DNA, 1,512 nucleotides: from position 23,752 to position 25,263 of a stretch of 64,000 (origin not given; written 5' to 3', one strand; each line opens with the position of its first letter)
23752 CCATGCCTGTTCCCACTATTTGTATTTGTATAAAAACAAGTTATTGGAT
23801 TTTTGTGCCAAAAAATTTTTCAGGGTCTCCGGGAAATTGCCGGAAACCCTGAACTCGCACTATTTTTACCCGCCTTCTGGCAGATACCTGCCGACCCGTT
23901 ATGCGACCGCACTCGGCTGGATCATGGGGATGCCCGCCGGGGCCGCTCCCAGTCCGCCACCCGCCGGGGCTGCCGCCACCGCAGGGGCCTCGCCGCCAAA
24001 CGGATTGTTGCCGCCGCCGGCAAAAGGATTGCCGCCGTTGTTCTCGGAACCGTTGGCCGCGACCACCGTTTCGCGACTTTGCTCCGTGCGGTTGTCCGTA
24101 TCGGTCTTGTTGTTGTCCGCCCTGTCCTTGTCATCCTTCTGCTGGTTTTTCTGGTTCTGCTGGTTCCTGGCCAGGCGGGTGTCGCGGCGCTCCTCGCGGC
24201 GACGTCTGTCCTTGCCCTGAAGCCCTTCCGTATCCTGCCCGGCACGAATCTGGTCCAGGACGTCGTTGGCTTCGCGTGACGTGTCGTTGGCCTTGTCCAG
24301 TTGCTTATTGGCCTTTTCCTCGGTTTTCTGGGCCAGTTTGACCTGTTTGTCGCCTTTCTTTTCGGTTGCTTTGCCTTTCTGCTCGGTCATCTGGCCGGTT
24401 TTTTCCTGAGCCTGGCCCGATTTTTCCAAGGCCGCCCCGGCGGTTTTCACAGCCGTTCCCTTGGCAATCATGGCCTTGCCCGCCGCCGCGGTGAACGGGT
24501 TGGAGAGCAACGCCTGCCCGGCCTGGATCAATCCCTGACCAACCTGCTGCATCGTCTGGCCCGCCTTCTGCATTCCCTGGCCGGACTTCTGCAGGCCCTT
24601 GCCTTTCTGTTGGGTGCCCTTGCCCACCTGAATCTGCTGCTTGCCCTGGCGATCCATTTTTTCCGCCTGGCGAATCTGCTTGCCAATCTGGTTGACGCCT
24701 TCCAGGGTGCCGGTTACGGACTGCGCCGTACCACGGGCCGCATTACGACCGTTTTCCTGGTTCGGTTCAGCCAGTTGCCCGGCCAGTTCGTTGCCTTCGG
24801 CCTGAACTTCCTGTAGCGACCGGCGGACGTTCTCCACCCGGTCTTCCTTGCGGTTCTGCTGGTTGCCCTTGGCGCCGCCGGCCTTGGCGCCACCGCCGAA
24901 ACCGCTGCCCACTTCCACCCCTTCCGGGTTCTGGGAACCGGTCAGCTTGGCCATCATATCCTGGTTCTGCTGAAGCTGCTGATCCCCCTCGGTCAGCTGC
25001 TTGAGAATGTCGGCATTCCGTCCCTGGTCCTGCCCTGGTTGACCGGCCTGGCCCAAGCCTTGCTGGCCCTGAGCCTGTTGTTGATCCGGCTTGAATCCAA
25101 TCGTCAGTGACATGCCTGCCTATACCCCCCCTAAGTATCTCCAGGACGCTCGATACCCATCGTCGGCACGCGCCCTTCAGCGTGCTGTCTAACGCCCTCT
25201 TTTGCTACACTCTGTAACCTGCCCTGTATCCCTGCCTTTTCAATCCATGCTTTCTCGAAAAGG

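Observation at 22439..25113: Tandem pair of about 400-aa Q/G-rich, Cys-free low-complexity paralogs with conserved termini and identical 3' hairpins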

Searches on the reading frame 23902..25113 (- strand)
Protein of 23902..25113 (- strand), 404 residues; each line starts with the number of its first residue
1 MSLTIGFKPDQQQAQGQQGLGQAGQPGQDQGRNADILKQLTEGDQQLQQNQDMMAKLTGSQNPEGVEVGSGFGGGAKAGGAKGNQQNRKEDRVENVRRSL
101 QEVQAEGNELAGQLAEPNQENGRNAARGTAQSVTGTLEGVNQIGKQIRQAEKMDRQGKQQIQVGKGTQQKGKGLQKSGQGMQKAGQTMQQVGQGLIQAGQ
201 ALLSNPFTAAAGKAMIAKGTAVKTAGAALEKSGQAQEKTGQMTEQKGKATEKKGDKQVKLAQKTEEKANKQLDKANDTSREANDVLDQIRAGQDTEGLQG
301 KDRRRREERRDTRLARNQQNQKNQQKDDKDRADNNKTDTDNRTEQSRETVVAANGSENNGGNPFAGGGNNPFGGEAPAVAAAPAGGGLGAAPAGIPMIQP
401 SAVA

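Call 5: search_protein_families(library=pfam, proteins=[window:23902-25113:-], max_evalue=1)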
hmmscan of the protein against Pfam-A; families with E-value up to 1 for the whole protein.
window:23902-25113:- (404 aa): 0 families

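Call 6: search_protein_families(library=ncbifam, proteins=[window:23902-25113:-], max_evalue=1)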
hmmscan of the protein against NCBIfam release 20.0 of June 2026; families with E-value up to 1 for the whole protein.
window:23902-25113:- (404 aa): 1 family
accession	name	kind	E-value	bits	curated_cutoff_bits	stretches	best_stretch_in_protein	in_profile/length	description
TIGR01106.1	ATPase-IIC_X-K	subfamily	0.16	9.8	946.1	1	210-281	325-394/997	Na,H/K antiporter P-type ATPase subunit alpha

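Call 8: find_homologous_proteins(query=window:23902-25113:-)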
Query window:23902-25113:- (404 aa): 2 proteins with E <= 0.001 among 8000 candidates.
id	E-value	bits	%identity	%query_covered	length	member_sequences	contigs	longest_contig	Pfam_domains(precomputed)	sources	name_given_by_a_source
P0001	7.1e-13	67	36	43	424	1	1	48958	-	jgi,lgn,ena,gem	-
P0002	3.9e-8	51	38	34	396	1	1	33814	-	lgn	-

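Call 9: find_encoding_contigs(protein=window:23902-25113:-, flank=10000)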
Protein window:23902-25113:- (404 aa): no gene with exactly this product is on record in the collection.

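Call 11: find_encoding_contigs(protein=P0001, flank=10000)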
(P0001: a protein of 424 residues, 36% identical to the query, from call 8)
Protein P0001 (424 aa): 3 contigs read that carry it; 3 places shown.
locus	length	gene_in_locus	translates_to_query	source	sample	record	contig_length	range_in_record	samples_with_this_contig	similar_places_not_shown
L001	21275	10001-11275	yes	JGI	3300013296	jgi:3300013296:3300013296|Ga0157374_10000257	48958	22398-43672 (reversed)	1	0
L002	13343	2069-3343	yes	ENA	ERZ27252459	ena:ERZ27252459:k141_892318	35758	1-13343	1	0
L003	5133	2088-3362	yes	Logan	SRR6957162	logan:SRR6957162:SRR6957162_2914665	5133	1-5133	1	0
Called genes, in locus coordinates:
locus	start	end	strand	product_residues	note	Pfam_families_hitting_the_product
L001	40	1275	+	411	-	PF13229:Beta_helix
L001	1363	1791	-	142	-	PF00571:CBS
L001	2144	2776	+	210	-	PF00440:TetR_N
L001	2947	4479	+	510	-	PF01073:3Beta_HSD, PF01370:Epimerase, PF05368:NmrA, PF13460:NAD_binding_10, PF11066:DUF2867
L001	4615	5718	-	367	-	PF09924:LPG_synthase_C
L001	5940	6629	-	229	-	PF00072:Response_reg, PF00196:GerE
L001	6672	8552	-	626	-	PF14827:dCache_3 (weak), PF00672:HAMP, PF00512:HisKA, PF02518:HATPase_c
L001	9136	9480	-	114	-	-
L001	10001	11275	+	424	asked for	-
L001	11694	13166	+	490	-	PF04715:, PF00425:Chorismate_bind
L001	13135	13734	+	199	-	PF00117:GATase, PF07722:Peptidase_C26 (weak)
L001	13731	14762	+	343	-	PF00591:Glycos_transf_3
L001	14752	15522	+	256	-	PF00218:IGPS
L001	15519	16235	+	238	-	PF00697:PRAI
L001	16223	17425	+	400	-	PF00291:PALP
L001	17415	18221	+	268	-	PF00290:Trp_syntA, PF00977:His_biosynth (weak)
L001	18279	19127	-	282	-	-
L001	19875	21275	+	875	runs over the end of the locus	-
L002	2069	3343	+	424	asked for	-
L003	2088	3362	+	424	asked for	-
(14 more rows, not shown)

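Call 12: find_encoding_contigs(protein=P0002, flank=10000)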
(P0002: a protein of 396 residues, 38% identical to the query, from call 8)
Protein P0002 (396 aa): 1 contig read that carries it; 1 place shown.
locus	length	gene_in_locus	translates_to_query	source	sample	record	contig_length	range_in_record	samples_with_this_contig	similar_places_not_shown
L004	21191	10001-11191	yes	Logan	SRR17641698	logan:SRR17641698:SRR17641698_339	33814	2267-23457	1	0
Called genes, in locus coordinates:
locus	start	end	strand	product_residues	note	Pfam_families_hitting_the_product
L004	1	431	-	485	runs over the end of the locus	PF01743:PolyA_pol, PF12627:PolyA_pol_RNAbd, PF01966:HD, PF13735:tRNA_NucTran2_2 (weak)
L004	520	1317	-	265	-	PF20260:PUA_4 (weak), PF04452:Methyltrans_RNA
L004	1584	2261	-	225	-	PF00929:RNase_T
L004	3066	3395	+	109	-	PF13599:Pentapeptide_4 (faint), PF00805:Pentapeptide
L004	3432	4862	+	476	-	PF01225:Mur_ligase (faint), PF08245:Mur_ligase_M, PF02875:Mur_ligase_C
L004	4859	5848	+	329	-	PF00953:Glycos_transf_4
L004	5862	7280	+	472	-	PF21799:MurD-like_N, PF08245:Mur_ligase_M, PF02875:Mur_ligase_C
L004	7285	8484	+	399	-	PF01098:FTSW_RODA_SPOVE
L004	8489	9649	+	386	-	PF03033:Glyco_transf_28, PF13579:Glyco_trans_4_4 (faint), PF04101:Glyco_tran_28_C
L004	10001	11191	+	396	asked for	-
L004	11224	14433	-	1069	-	PF08455:SNF2_assoc, PF04851:ResIII, PF00176:SNF2-rel_dom, PF00270:DEAD, PF00271:Helicase_C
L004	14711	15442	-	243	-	PF01182:Glucosamine_iso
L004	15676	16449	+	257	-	PF05148:Methyltransf_8, PF13489:Methyltransf_23, PF07021:MetW (weak), PF08241:Methyltransf_11, PF08242:Methyltransf_12, PF13649:Methyltransf_25, PF13847:Methyltransf_31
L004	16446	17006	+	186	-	PF00908:dTDP_sugar_isom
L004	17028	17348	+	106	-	PF00893:Multi_Drug_Res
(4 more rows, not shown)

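Call 15: find_related_loci(query=A1, collection=genome_contigs, flank=10000)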
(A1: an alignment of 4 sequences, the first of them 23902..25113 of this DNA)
Query A1 (404 aa) in genome_contigs; peptide patterns used: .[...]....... (x = any residue, [..] = any of these).
43 stretches matched a pattern; 12 encode a relative of the query (tblastn E <= 1e-3); 12 distinct loci.
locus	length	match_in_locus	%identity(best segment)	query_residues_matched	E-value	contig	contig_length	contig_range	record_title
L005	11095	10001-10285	52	142-235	6e-18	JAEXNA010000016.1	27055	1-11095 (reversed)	MAG: Vulcanimicrobiota bacterium isolate bacterium k127_1820998, whole genome shotgun sequence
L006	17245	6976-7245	34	163-252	6e-12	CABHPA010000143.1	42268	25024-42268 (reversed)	MAG: Candidatus Melainabacteria bacterium isolate Melainabacteria_sp_nbed3b74 genome assembly, contig: NODE_2546_length_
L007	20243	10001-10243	42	184-264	7e-11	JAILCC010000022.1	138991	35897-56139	MAG: bacterium isolate RUI575 k141_13726843_flag=0_multi=19.9880_len=138991, whole genome shotgun sequence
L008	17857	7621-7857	43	145-226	2e-9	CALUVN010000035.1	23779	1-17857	MAG: Candidatus Gastranaerophilales bacterium isolate BRZ_KE__bin57 genome assembly, contig: BRZ_KE__NODE_2587_length_23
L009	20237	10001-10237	43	145-226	3e-9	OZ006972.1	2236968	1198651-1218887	MAG: Candidatus Gastranaerophilales bacterium isolate metabat2_pooled_hifiasm.1023 MAG genome assembly, chromosome: 1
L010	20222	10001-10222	43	167-240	2e-7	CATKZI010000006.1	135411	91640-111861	MAG TPA_asm: uncultured Candidatus Melainabacteria bacterium isolate MGG07408_1680015415 genome assembly, contig: ERR319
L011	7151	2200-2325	50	181-222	2e-7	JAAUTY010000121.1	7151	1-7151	MAG: Spirulinaceae cyanobacterium SM2_1_0 NODE_3052_length_7151_cov_18.330154, whole genome shotgun sequence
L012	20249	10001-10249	40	167-249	3e-7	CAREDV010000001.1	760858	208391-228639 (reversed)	MAG TPA_asm: uncultured bacterium isolate MGBC104778 genome assembly, contig: MGBC104778.1, whole genome shotgun sequenc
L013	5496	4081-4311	40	191-258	5e-7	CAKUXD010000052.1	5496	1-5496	MAG: uncultured Candidatus Melainabacteria bacterium isolate REFINED_METABAT215_TOP10_CONTIGS_1500_ASSEMBLY_K77_MERGED__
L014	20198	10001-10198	35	181-243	4e-5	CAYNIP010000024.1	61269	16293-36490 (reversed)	MAG TPA_asm: uncultured bacterium isolate SRP141376_co5_432 genome assembly, contig: NODE_1039_length_61269_cov_72.77616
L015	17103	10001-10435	26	151-247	4e-4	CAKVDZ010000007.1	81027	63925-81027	MAG: uncultured Candidatus Melainabacteria bacterium isolate REFINED_METABAT215_TOP10_CONTIGS_1500_ASSEMBLY_K77_MERGED__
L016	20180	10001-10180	41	145-207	3e-4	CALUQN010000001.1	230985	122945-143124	MAG: Candidatus Gastranaerophilales bacterium isolate BRZ_AE__bin22 genome assembly, contig: BRZ_AE__NODE_44_length_2309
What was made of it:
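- The family is also present in gut Gastranaerophilales and in soil lineages with no known predatory habit (call 15).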

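Call 21: search_protein_representatives(alignment_id=A1)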
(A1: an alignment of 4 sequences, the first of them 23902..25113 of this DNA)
Query: 4 sequences, 428 profile positions. Proteins with E-value up to 0.001 (for the whole library): 146; up to 1e-10: 17; up to 1e-30: 6. The best 146 are listed.
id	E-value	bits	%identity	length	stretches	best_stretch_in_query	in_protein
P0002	3.4e-151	520.8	-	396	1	1-428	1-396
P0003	3.2e-150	517.6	-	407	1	17-427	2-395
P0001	1.7e-141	488.8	-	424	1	3-383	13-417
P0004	5.3e-69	249.9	-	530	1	13-422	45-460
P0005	2.0e-50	188.7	-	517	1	12-337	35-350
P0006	2.2e-31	126.0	-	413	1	37-313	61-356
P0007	1.5e-30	123.3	-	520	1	89-336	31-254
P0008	2.9e-28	115.7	-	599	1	75-376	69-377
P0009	3.2e-26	109.0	-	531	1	78-398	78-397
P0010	6.0e-22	94.9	-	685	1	206-391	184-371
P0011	1.5e-19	87.0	-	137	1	251-384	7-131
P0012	2.1e-15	73.4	-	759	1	203-417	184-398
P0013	7.1e-14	68.3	-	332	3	208-293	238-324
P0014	4.5e-13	65.7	-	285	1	110-280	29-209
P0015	4.2e-12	62.5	-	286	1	188-315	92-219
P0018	1.6e-10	57.3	-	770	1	192-308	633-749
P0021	3.0e-10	56.4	-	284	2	126-280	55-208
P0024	8.9e-10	54.8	-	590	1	192-307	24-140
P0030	2.3e-09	53.5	-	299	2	192-326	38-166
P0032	3.2e-09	53.0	-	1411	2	192-292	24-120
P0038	4.2e-08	49.3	-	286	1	199-307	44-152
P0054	4.4e-07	46.0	-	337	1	183-294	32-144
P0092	4.0e-05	39.5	-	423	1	190-319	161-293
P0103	8.0e-05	38.5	-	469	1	208-291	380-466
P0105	8.6e-05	38.4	-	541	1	209-296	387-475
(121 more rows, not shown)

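Call 25: list_cluster_members(proteins=[P0003, P0004, P0005, P0006, P0007, P0015, P0014, P0001, P0002, P0009])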
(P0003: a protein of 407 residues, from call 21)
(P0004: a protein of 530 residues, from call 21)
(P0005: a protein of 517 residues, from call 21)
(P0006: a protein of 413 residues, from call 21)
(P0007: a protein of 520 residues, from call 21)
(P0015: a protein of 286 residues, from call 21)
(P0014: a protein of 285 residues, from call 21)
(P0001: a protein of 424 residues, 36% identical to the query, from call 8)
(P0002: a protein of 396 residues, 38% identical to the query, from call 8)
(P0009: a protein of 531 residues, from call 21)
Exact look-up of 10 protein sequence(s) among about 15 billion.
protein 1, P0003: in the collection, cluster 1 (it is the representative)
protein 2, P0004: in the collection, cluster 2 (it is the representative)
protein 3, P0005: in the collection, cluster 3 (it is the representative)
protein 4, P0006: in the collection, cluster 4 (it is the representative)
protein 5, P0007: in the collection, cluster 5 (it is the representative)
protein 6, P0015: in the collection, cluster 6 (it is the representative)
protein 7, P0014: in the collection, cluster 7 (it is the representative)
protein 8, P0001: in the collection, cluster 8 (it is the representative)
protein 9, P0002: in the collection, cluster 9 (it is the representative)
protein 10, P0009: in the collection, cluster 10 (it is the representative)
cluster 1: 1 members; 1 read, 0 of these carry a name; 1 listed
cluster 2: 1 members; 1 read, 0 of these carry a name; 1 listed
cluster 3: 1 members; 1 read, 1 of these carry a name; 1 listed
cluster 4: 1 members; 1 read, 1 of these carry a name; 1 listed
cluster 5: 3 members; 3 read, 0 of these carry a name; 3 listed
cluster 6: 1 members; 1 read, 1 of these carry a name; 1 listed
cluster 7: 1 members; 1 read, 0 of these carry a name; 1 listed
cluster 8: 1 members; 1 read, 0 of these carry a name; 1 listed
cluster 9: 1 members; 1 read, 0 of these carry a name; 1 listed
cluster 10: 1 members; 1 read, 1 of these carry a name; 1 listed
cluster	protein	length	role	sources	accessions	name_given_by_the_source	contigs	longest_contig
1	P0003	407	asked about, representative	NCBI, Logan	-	-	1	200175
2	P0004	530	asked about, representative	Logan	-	-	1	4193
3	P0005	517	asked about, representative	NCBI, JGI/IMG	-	ElaB/YqjD/DUF883 family membrane-anchored ribosome-binding protein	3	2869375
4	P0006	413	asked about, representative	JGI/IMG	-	hypothetical protein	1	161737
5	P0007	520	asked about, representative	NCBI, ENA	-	-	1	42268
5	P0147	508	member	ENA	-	-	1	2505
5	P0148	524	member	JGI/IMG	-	-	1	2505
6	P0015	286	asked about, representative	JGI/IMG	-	hypothetical protein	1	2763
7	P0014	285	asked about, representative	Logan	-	-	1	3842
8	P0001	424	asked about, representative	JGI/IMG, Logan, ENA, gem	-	-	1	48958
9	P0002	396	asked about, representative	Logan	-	-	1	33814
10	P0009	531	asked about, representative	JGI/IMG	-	hypothetical protein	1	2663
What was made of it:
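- On ElaB/YqjD/DUF883: The name comes from one source's automatic annotation of P0005 (call 25).
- Closest known: ElaB/YqjD/DUF883, LEA, apolipoprotein and phasin families. Same: One database names an orthologue ElaB-like (call 25).
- One source names the V. chlorellavorus orthologue 'ElaB/YqjD/DUF883 family' (call 25).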

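Call 27: search_protein_families(library=pfam, proteins=[P0005, P0007, P0014, P0015, P0006, L008:5764-10917:+, L010:6752-11755:+, L011:532-5529:+, L013:3073-5496:+], max_evalue=0.1)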
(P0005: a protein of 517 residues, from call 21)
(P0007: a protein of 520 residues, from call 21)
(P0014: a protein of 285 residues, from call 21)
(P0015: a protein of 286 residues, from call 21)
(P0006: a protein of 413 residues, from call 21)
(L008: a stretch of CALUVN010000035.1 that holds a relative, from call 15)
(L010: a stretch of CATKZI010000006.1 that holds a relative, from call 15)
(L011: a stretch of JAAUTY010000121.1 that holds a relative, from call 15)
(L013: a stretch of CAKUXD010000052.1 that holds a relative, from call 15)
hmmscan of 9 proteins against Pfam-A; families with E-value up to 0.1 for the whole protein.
P0005 (517 aa): 6 families
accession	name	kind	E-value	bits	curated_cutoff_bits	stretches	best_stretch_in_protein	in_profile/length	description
PF10145.14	PhageMin_Tail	-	0.0016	18.8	33.2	1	156-340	17-194/201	Phage-related minor tail protein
PF01442.23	Apolipoprotein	-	0.0029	17.8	90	0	290-351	79-140/190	Apolipoprotein A1/A4/E domain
PF01519.22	DUF16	-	0.0055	17.6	40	0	181-240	47-93/104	Protein of unknown function DUF16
PF04108.17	ATG17_like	-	0.023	14.6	43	1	156-339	116-243/355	Autophagy protein ATG17-like domain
PF01601.21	CoV_S2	-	0.032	13.3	40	1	244-336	201-271/521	Coronavirus spike glycoprotein S2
PF01920.25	Prefoldin_2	-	0.078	13.4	27.6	0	182-221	12-51/106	Prefoldin subunit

P0007 (520 aa): 0 families

P0014 (285 aa): 4 families
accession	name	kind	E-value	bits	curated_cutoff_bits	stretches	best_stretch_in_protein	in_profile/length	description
PF22116.1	DUF6944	-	0.00012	21.9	32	1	156-223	3-68/167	Family of unknown function (DUF6944)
PF14476.11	Chloroplast_duf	-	0.00063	19.3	25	1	68-166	146-236/320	Petal formation-expressed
PF00430.23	ATP-synt_B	-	0.0063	17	28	1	194-283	26-111/132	ATP synthase B/B' CF(0)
PF15984.10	Collagen_mid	-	0.023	15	31.1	1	131-197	129-197/198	Bacterial collagen, middle region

P0015 (286 aa): 0 families

P0006 (413 aa): 0 families

L008:5764-10917:+ (1718 aa): 0 families

L010:6752-11755:+ (1668 aa): 0 families

L011:532-5529:+ (1666 aa): 4 families
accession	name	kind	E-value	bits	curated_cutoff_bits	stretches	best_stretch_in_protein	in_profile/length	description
PF13699.11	eCIS_core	-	8.8e-23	80.7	22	2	264-334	2-76/79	eCIS core domain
PF00805.28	Pentapeptide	-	2.1e-22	78.8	20.2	2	1608-1647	1-40/40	Pentapeptide repeats (8 copies)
PF13599.13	Pentapeptide_4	-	4.7e-05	23.8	38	1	1588-1651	11-74/78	Pentapeptide repeat region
PF13576.12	Pentapeptide_3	-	0.00018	22.1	27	1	1606-1648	2-47/48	Pentapeptide repeats (9 copies)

L013:3073-5496:+ (808 aa): 1 family
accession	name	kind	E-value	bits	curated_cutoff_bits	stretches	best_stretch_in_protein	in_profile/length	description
PF11839.13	Alanine_zipper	-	0.00054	20.6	23.1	1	39-102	6-69/69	Alanine-zipper, major outer membrane lipoprotein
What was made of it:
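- On Chemoreceptor signalling domain (MCPsignal): No Pfam hit (calls 5, 27).
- On Phage tape-measure protein (PF10145): P0005 scores 18.8 bits against a 33.2-bit cut-off (call 27).
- P0005 has a weak sub-threshold hit to Apolipoprotein, E 0.003, 17.8 bits against a cut-off of 90 (call 27).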

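Call 28: search_solved_structures(query=A1, max_evalue=1)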
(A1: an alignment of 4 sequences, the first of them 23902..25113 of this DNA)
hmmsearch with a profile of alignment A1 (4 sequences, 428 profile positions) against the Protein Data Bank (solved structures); distinct sequences matched with E-value up to 1: 2.
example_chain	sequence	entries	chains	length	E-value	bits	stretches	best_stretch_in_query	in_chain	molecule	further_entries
6zt1_A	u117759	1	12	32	0.014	17.9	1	249-275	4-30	CC-Type2-(LaIdGe)4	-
5cwp_A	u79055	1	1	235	0.92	11.9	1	251-347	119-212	Designed helical repeat protein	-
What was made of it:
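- Tried and rejected: A profile search of PDB sequences returned only a designed coiled coil (call 28).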

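Call 33: find_encoding_contigs(protein=P0005, flank=10000, max_places=3)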
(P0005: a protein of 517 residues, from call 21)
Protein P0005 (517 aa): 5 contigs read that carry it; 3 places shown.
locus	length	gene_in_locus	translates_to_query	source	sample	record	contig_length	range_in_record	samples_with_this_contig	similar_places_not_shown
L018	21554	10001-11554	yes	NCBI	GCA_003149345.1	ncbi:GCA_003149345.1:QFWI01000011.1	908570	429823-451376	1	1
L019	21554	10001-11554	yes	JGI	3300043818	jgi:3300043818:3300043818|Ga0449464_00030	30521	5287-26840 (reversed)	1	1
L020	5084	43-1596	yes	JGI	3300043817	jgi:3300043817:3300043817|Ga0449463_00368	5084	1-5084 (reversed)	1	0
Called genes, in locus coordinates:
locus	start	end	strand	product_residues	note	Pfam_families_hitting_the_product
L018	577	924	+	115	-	PF00805:Pentapeptide (weak)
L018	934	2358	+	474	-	PF08245:Mur_ligase_M, PF02875:Mur_ligase_C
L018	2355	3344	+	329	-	PF00953:Glycos_transf_4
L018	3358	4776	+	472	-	PF21799:MurD-like_N, PF08245:Mur_ligase_M, PF02875:Mur_ligase_C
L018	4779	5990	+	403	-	PF01098:FTSW_RODA_SPOVE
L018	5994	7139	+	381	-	PF03033:Glyco_transf_28, PF04101:Glyco_tran_28_C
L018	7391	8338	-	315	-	PF08787:Alginate_lyase2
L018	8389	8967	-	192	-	PF08787:Alginate_lyase2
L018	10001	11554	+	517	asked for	-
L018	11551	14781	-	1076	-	PF08455:SNF2_assoc, PF00176:SNF2-rel_dom, PF00270:DEAD, PF04851:ResIII, PF00271:Helicase_C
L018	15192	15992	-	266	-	PF01182:Glucosamine_iso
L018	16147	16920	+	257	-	PF05148:Methyltransf_8 (weak), PF13489:Methyltransf_23, PF07021:MetW (weak), PF08241:Methyltransf_11, PF08242:Methyltransf_12, PF13649:Methyltransf_25, PF13847:Methyltransf_31 (weak)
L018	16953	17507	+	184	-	PF00908:dTDP_sugar_isom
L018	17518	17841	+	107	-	PF00893:Multi_Drug_Res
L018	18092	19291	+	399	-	PF03372:Exo_endo_phos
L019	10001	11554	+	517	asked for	-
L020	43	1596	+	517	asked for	-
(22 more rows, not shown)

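Call 34: find_encoding_contigs(protein=P0006, flank=10000, max_places=3)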
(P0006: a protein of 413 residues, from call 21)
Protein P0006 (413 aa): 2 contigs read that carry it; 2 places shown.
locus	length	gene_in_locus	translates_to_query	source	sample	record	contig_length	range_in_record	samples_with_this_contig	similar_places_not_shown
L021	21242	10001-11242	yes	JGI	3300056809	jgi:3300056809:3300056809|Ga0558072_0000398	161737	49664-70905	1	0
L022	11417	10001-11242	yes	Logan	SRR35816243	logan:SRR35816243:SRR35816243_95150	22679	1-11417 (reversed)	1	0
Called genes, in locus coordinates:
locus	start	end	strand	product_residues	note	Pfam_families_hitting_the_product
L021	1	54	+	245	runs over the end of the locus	PF09419:PGP_phosphatase (weak), PF00702:Hydrolase, PF13419:HAD_2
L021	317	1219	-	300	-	PF13428:TPR_14 (faint), PF07719:TPR_2 (faint), PF13414:TPR_11 (faint), PF13432:TPR_16 (faint), PF14559:TPR_19 (weak), PF13431:TPR_17 (faint)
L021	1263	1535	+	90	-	PF00312:Ribosomal_S15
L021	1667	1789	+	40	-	-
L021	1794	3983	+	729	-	PF01138:RNase_PH, PF03725:RNase_PH_C, PF03726:PNPase, PF01138:RNase_PH, PF00013:KH_1, PF00575:S1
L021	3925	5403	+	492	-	PF01276:OKR_DC_1, PF00155:Aminotran_1_2 (weak), PF03711:OKR_DC_1_C (weak)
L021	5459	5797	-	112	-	-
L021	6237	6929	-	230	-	PF00072:Response_reg, PF00196:GerE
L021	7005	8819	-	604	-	PF14827:dCache_3, PF00672:HAMP, PF00512:HisKA, PF02518:HATPase_c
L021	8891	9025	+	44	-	-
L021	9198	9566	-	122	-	-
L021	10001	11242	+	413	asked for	-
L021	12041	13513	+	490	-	PF04715:, PF00425:Chorismate_bind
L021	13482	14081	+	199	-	PF00117:GATase, PF07722:Peptidase_C26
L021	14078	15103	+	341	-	PF00591:Glycos_transf_3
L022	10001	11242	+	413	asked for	-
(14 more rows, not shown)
